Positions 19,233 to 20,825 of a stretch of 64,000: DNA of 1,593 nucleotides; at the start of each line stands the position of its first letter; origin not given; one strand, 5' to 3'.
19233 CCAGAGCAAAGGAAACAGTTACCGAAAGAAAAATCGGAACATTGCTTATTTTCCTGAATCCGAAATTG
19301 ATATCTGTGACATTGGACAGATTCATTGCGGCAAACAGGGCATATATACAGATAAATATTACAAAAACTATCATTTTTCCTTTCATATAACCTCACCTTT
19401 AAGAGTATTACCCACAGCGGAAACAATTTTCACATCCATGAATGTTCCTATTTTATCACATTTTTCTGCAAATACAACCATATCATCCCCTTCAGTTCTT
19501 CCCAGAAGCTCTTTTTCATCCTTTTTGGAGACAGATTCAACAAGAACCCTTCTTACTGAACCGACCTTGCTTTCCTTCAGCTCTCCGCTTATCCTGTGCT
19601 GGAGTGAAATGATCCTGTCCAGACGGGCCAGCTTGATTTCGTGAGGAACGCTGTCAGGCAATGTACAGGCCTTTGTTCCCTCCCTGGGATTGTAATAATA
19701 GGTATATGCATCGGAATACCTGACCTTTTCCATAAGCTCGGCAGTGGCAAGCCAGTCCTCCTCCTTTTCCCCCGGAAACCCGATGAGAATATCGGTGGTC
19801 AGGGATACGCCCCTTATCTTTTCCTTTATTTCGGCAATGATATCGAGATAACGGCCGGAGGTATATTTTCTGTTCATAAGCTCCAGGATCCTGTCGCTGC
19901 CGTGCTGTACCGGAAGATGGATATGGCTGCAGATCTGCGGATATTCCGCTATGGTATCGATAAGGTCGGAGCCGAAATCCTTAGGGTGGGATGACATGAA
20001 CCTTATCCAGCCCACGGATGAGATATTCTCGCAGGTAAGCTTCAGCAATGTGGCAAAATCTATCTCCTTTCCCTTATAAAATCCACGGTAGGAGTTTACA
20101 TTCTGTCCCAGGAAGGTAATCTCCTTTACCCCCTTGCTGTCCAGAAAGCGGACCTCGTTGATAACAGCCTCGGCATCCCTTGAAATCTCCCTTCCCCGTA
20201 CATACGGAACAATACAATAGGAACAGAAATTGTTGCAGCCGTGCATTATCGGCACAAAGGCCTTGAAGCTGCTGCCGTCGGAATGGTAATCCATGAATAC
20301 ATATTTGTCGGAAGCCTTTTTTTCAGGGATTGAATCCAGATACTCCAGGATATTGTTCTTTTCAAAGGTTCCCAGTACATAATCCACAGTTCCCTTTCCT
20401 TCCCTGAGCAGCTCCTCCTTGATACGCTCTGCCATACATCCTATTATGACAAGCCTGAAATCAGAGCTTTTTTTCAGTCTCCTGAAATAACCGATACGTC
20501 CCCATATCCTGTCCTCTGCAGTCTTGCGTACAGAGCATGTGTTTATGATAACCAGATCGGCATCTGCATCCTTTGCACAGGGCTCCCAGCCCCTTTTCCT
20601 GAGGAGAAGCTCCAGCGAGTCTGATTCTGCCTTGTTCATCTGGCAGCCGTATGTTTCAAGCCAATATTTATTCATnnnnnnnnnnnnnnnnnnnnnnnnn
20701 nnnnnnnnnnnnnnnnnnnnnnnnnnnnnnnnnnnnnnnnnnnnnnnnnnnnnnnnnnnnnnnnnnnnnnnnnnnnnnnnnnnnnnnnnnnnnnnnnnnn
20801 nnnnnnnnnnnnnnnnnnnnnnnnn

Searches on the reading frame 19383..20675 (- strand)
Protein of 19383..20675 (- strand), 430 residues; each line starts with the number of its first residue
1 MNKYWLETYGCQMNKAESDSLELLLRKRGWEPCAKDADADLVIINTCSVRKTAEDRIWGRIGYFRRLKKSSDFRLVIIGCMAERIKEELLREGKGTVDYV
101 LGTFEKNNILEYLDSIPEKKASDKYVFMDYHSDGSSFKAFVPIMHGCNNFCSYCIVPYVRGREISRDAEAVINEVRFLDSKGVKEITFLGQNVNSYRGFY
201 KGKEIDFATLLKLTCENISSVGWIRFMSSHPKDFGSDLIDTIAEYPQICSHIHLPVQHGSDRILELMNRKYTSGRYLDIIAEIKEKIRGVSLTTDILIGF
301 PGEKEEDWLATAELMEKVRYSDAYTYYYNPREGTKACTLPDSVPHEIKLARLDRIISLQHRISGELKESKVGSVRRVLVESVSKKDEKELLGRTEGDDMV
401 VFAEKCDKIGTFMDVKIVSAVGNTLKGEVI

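Call 63: search_protein_families(library=ncbifam, proteins=[window:19383-20675:-], max_evalue=0.01)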
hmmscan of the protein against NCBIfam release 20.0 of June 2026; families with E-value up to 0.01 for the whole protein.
window:19383-20675:- (430 aa): 18 families
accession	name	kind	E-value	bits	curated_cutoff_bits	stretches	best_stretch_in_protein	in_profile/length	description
TIGR01574.1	miaB-methiolase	equivalog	4.7e-143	477.3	355.3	1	3-430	1-437/437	tRNA (N6-isopentenyl adenosine(37)-C2)-methylthiotransferase MiaB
TIGR00089.1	TIGR00089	subfamily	1.6e-133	445.7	251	1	3-427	1-429/429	MiaB/RimO family radical SAM methylthiotransferase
NF010916.0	PRK14336.1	equivalog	8.9e-95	317.9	606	1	1-429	1-412/418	tRNA (N6-isopentenyl adenosine(37)-C2)-methylthiotransferase MiaB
TIGR01579.1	MiaB-like-C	equivalog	1.1e-86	291.7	357.05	1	6-417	1-416/416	tRNA (N(6)-L-threonylcarbamoyladenosine(37)-C(2))-methylthiotransferase MtaB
TIGR01125.1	TIGR01125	equivalog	4.7e-81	273.1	356.95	1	8-420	6-425/432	30S ribosomal protein S12 methylthiotransferase RimO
TIGR01578.1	MiaB-like-B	hypoth_equivalog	3e-73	247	314.7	1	3-430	1-421/421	tRNA (N(6)-L-threonylcarbamoyladenosine(37)-C(2))-methylthiotransferase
TIGR04014.1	B12_SAM_MJ_0865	equivalog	8.9e-22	77.5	360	1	140-348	162-366/434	methyl-coenzyme M reductase glutamine C-methyltransferase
TIGR04013.1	B12_SAM_MJ_1487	hypoth_equivalog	2.6e-19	69.3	251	1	73-348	92-365/382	TIGR04013 family B12-binding domain/radical SAM domain-containing protein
TIGR04479.1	bcpD_PhpK_rSAM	subfamily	2.3e-15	56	600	1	145-319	248-410/504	PhpK family radical SAM P-methyltransferase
TIGR04072.2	rSAM_ladder_B12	equivalog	3e-07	29.5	360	1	128-321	171-352/443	lipid biosynthesis B12-binding/radical SAM protein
TIGR01212.1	TIGR01212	equivalog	3.1e-07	29.8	180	1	234-318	121-205/302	tRNA modification radical SAM protein MnmL/YtqA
NF045585.1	rSAM_slr0320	equivalog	8.1e-05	21.3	775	1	128-226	225-324/511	photosystem II high light acclimation radical SAM protein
NF004884.0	PRK06245.1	equivalog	0.00016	20.7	209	1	138-192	16-71/340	7,8-didemethyl-8-hydroxy-5-deazariboflavin synthase subunit CofG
NF038361.1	rSAM_Sden_1168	equivalog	0.00045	18.9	575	1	145-318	289-451/560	Sden_1168 family B12-binding radical SAM P-methyltransferase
TIGR04428.1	B12_rSAM_trp_MT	equivalog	0.00048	18.6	500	1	144-307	222-387/558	tryptophan 2-C-methyltransferase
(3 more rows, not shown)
